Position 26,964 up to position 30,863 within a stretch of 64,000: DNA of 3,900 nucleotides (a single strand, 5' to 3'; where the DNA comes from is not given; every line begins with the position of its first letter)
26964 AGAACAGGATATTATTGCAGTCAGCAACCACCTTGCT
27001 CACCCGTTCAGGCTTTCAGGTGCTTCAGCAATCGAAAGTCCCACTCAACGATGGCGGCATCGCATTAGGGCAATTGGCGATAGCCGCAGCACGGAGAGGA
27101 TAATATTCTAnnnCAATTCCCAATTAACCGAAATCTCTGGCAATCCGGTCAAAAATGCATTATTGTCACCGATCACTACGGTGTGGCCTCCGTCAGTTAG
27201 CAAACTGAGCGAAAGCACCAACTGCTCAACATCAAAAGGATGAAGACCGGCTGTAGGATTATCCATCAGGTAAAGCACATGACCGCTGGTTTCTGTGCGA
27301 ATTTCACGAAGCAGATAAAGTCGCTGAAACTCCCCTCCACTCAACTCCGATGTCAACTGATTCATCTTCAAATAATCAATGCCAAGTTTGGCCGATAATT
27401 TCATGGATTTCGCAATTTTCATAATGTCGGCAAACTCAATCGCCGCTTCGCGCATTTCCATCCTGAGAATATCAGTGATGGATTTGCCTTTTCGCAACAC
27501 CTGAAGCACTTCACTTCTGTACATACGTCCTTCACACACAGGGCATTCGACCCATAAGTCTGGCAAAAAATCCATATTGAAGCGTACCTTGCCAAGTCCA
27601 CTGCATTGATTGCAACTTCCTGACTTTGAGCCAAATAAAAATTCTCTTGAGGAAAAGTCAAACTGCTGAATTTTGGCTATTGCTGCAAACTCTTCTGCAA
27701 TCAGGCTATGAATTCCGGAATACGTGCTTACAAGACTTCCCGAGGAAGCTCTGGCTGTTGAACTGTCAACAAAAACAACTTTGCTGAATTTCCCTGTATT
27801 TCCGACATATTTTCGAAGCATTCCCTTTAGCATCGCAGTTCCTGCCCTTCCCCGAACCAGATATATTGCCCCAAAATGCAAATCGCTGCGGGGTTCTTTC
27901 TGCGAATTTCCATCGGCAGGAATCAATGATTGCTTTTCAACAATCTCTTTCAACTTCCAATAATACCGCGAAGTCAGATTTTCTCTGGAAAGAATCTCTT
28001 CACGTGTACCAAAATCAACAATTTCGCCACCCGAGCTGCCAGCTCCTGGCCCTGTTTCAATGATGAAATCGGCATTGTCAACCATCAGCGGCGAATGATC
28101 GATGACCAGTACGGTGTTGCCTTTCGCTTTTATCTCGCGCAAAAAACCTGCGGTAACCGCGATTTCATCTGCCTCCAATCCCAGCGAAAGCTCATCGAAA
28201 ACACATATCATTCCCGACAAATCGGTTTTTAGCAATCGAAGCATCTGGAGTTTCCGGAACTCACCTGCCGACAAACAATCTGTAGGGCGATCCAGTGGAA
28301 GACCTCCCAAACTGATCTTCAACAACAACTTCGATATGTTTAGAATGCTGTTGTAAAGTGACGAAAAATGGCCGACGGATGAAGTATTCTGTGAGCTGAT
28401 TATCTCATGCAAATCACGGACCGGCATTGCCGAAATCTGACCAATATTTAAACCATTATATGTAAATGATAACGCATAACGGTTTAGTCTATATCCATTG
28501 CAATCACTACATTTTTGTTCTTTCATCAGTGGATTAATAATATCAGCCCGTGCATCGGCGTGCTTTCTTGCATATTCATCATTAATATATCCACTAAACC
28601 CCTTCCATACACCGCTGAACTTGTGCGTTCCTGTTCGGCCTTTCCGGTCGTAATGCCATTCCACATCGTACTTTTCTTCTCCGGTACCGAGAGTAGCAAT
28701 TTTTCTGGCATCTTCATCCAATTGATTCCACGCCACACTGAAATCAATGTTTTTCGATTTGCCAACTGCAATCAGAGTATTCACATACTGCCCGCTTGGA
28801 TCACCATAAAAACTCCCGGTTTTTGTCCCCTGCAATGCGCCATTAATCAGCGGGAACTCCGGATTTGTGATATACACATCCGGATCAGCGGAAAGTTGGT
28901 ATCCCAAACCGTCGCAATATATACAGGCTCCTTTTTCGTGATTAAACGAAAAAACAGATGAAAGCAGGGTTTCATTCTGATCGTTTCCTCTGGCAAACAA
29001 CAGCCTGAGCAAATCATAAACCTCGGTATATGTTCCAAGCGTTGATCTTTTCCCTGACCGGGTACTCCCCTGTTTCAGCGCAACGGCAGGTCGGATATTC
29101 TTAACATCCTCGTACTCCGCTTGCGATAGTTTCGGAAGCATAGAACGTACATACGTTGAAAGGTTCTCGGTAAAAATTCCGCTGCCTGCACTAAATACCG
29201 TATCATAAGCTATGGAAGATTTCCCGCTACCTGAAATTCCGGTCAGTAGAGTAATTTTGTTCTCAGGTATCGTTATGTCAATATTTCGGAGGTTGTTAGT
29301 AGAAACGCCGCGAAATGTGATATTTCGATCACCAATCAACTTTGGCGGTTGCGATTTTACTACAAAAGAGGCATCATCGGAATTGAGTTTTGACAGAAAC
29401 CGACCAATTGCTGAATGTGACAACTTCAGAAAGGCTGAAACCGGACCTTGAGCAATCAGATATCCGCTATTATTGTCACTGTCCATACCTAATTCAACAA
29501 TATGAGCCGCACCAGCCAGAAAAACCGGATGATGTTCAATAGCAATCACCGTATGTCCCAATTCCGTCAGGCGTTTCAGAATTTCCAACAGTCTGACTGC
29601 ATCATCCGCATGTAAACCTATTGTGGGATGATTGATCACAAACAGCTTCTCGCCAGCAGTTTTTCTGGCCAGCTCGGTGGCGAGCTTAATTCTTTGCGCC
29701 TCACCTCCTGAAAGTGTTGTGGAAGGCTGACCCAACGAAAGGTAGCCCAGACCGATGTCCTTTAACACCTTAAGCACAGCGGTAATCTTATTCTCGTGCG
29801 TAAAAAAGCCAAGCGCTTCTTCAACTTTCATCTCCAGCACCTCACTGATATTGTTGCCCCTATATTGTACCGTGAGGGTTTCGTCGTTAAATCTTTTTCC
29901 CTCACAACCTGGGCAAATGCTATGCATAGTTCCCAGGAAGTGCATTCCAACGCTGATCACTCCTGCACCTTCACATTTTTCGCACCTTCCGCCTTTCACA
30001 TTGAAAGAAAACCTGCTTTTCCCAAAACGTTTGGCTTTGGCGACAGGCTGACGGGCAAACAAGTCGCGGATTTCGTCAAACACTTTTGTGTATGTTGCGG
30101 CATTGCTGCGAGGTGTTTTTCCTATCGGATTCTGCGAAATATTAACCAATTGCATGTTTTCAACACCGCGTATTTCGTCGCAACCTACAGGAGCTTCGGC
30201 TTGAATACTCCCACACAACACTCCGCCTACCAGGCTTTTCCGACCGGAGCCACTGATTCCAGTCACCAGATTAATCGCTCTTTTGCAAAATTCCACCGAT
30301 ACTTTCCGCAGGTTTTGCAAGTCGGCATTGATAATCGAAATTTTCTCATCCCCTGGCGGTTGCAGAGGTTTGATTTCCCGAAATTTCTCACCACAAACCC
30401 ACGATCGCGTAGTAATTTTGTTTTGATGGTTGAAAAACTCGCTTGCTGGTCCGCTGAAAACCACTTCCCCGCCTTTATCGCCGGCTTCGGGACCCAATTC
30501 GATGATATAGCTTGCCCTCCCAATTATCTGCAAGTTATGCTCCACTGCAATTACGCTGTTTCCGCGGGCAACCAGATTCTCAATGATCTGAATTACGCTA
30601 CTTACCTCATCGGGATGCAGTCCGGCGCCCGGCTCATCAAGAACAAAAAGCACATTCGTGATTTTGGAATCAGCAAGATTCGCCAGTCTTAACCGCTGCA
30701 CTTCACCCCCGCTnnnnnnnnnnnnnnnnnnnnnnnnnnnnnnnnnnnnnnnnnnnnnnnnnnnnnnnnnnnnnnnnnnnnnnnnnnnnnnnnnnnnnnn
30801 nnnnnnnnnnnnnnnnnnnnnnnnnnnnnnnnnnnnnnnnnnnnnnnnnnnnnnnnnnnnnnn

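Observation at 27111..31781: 1556-aa tandem double UvrA: four ABC modules with alternating intact and degenerate ATP sites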

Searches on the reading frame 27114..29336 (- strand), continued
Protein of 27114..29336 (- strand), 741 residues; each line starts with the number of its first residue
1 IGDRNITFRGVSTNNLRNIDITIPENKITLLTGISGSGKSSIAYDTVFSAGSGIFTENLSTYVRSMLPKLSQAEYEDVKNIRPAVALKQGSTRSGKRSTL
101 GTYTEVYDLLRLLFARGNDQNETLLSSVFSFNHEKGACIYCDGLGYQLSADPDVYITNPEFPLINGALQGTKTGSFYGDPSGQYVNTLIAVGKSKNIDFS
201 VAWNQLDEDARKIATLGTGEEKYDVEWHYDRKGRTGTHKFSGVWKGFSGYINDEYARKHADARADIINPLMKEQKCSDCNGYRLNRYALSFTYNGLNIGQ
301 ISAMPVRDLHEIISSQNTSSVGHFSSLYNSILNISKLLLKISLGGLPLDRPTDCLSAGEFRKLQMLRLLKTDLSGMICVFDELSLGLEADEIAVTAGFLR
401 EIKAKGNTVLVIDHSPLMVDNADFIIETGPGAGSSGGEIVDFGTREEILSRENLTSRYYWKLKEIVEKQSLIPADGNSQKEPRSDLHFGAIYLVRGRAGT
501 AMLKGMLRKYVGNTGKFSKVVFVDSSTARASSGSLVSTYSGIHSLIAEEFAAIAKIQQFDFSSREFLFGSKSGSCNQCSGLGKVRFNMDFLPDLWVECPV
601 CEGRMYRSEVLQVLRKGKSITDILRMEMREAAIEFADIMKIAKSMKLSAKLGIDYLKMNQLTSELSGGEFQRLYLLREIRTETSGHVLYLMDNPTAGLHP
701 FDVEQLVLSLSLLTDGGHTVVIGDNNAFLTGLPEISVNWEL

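Call 94: search_protein_families(library=ncbifam, proteins=[P0187, P0137], max_evalue=1e-100)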
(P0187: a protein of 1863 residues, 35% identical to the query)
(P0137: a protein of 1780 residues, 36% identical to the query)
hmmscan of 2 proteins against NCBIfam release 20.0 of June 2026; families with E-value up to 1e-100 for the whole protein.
P0187 (1863 aa): 3 families
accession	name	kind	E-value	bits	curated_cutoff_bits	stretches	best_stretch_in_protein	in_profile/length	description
NF001503.0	PRK00349.1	equivalog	0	2271.4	1147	2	2-931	4-940/943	excinuclease ABC subunit UvrA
TIGR00630.1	uvra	equivalog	0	2218.5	729.8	2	4-918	2-924/924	excinuclease ABC subunit UvrA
NF001885.0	PRK00635.1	equivalog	0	1337.9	3054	2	4-1087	6-1074/1809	excinuclease ABC subunit A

P0137 (1780 aa): 3 families
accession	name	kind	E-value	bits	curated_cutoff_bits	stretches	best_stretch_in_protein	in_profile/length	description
NF001503.0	PRK00349.1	equivalog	0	1896.1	1147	2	7-954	4-942/943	excinuclease ABC subunit UvrA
TIGR00630.1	uvra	equivalog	0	1863.6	729.8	2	9-938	2-924/924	excinuclease ABC subunit UvrA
NF001885.0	PRK00635.1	equivalog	0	1125.9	3054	2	10-999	7-967/1809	excinuclease ABC subunit A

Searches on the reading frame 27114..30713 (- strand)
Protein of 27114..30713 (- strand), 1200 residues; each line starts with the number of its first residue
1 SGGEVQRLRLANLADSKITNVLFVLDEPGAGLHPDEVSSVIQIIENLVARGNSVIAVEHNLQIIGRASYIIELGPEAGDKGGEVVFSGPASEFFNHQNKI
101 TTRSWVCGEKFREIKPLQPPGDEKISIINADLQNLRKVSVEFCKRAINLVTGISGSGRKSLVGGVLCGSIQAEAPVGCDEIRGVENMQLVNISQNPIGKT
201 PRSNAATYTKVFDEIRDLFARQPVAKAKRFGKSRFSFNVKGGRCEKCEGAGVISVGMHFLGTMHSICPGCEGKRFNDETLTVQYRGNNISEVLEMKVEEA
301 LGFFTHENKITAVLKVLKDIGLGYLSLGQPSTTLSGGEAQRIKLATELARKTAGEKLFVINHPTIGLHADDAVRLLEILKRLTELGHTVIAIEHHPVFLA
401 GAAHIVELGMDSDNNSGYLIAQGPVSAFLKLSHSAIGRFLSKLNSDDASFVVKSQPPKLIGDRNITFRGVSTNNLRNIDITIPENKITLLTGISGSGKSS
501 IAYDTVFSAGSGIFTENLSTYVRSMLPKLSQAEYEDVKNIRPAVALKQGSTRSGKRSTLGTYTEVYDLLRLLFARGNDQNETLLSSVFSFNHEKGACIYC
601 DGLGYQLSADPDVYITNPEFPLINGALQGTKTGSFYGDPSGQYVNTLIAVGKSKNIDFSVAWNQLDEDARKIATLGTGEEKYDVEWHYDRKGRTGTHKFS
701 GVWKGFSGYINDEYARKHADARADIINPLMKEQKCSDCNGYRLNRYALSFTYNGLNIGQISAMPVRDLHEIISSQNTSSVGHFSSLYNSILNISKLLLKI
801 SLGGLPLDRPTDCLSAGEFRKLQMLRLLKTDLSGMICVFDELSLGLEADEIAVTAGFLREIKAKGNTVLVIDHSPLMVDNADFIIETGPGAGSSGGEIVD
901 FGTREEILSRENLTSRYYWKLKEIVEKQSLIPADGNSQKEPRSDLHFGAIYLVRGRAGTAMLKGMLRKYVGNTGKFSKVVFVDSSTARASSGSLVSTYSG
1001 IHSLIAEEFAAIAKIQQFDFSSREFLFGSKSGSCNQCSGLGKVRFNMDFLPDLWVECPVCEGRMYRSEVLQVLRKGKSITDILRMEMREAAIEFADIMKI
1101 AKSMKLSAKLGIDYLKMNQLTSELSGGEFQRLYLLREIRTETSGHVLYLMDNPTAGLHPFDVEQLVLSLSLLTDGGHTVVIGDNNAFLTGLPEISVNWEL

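Call 88: predict_structure(alignment_id=A3)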
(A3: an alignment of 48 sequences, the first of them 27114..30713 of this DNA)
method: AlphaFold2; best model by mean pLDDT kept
length: 1200 residues; sequences in the alignment: 48
mean_pLDDT: 81.5   pTM: 0.66
mean pLDDT of the five models: 81.5, 81.1, 79.3, 78.4, 77.5
residues with pLDDT >= 90: 316; 70-90: 704; 50-70: 141; < 50: 39
segments of 3 or more residues with pLDDT < 50: 256-261, 930-942, 1047-1051, 1195-1200
pLDDT, mean of each block of 10 residues (from residue 1): 61 70 82 84 84 86 90 78 85 81 87 82 91 91 94 87 92 91 89 67 83 94 94 90 88 60 72 90 94 93 91 88 88 77 83 84 84 87 89 92 89 75 91 88 80 63 81 83 92 84 85 64 53 81 69 70 88 85 85 86 87 85 86 86 92 92 91 90 89 86 91 78 71 88 92 90 91 70 80 88 86 73 77 82 74 86 89 86 89 81 91 83 64 34 65 61 55 64 58 81 90 82 84 85 57 71 89 91 91 90 86 87 73 82 77 75 80 83 73 48
secondary structure, 60 per line:
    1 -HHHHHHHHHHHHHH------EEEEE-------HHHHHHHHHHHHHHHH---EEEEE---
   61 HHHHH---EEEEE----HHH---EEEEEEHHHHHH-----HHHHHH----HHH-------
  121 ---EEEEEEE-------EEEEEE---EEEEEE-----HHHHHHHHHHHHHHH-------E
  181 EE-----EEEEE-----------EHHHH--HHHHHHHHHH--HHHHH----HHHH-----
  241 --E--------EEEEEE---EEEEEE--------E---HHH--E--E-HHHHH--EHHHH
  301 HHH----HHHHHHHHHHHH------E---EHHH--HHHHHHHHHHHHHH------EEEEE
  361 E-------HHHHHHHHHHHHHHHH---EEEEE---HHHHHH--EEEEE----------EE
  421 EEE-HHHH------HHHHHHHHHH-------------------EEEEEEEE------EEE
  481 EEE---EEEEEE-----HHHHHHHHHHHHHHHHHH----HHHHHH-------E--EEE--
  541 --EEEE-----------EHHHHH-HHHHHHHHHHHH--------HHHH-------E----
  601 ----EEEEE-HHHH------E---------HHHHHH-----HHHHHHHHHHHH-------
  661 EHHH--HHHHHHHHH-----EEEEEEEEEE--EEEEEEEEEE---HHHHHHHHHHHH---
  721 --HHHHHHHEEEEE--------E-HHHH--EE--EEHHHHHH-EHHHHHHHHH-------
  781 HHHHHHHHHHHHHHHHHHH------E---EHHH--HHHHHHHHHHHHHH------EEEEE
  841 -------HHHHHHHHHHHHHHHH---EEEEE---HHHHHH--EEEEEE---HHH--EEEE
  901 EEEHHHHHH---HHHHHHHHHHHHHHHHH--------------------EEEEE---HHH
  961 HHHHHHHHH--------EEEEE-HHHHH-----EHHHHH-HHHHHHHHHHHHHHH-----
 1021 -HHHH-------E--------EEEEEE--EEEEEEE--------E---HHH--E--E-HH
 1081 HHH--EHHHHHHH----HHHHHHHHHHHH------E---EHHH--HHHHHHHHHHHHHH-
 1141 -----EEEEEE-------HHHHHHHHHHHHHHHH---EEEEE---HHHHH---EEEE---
elements in order (helices of 4 or more, strands of 3 or more residues): H2-15 E22-26 H34-49 E53-57 H61-65 E69-73 E84-89 H90-95 H101-106 E124-130 E138-143 E147-152 H158-172 E180-182 E188-192 H205-208 H211-220 H223-227 H232-235 E252-257 E261-266 H289-293 H297-303 H308-319 H336-349 E356-361 H369-384 E388-392 H396-401 E404-408 E419-423 H425-428 H435-444 E464-471 E478-483 E487-492 H498-515 H520-525 E536-538 E543-546 H559-563 H565-576 H585-588 E605-609 H611-614 H631-636 H642-653 H667-675 E681-690 E693-702 H706-717 H723-729 E730-734 H745-748 H757-762 H765-773 H781-799 H816-829 E836-840 H848-863 E867-871 H875-880 E883-888 E897-903 H904-909 H913-929 E950-954 H958-969 E978-982 H984-988 H995-999 H1001-1015 H1022-1025 E1042-1047 E1050-1056 H1079-1083 H1087-1093 H1098-1109 H1126-1139 E1146-1151 H1159-1174 E1178-1182 H1186-1190 E1194-1197

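Call 90: fold_search(model_id=the predicted structure, library=pdb)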
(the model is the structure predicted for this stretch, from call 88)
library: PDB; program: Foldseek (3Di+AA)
matches with E <= 10: 1364; with E <= 0.001: 1001
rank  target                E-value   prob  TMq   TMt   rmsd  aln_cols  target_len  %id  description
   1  9gxw_A                1.5e-56  1.00  0.44  0.62   8.5       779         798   29  C. thermocellum UvrA (K39A) in complex with DNA with a fluorescein modification and AMPPNP (basal conformation) (released 2025-12-24)
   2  9gxp_A                3.6e-54  1.00  0.44  0.62   8.4       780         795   29  C. thermocellum UvrA in complex with DNA with an abasic site (basal conformation) (released 2025-12-24)
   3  9gxv_A                7.9e-54  1.00  0.43  0.62   8.3       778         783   29  C. thermocellum UvrA in complex with DNA with a fluorescein modification and ADP (basal conformation) (released 2025-12-24)
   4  9gxs_A                1.3e-53  1.00  0.43  0.62   8.3       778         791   29  C. thermocellum UvrA in complex with DNA with a fluorescein modification (basal conformation) (released 2025-12-24)
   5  2r6f_B                1.8e-53  1.00  0.53  0.72   5.2       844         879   27  Crystal Structure of Bacillus stearothermophilus UvrA (released 2008-01-08)
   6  2r6f_A                1.1e-52  1.00  0.52  0.68   5.1       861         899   27  Crystal Structure of Bacillus stearothermophilus UvrA (released 2008-01-08)
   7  9gxu_A                8.0e-51  1.00  0.42  0.60   8.7       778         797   30  C. thermocellum UvrA (K647A) in complex with DNA with a fluorescein modification (basal conformation) (released 2025-12-24)
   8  3uwx_A                1.5e-50  1.00  0.53  0.66   5.6       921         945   26  Crystal structure of UvrA-UvrB complex (released 2012-02-08)
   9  9ga5_A                1.7e-49  1.00  0.45  0.65   7.5       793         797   27  MtUvrA2 bound to endogenous E. coli DNA (released 2025-04-23)
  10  2vf7_C                4.0e-48  1.00  0.46  0.67   9.0       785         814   27  Crystal structure of UvrA2 from Deinococcus radiodurans (released 2008-12-16)
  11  2vf7_B                6.0e-48  1.00  0.46  0.66   7.8       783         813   26  Crystal structure of UvrA2 from Deinococcus radiodurans (released 2008-12-16)
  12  3pih_A                5.9e-47  1.00  0.43  0.59   8.2       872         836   25  T. maritima UvrA in complex with fluorescein-modified DNA (released 2011-01-19)
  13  2vf8_A                2.5e-45  1.00  0.48  0.70   7.3       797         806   25  Crystal structure of UvrA2 from Deinococcus radiodurans (released 2008-12-16)
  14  9gxm_A                2.7e-45  1.00  0.25  0.43  31.1       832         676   25  C. thermocellum UvrA in complex with unmodified DNA and AMPPNP (basal conformation) (released 2025-12-24)
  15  9gxk_A                4.3e-45  1.00  0.40  0.66   6.8       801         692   25  C. thermocellum UvrA (basal conformation) (released 2025-12-24)
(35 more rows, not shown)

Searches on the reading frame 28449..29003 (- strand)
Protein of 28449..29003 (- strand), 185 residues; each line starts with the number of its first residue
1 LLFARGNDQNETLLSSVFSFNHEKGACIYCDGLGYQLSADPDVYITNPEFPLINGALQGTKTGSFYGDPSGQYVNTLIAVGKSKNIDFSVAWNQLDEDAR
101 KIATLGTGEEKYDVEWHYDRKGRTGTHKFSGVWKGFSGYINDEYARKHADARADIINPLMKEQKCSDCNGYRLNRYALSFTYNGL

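Call 65: search_protein_families(library=pfam, proteins=[window:28449-29003:-], max_evalue=0.001)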
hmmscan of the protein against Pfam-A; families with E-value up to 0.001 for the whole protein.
window:28449-29003:- (185 aa): 1 family
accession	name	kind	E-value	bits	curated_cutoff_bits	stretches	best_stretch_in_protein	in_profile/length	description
PF17755.6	UvrA_DNA-bind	-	1.7e-10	41.6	23.2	1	40-134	1-90/110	UvrA DNA-binding domain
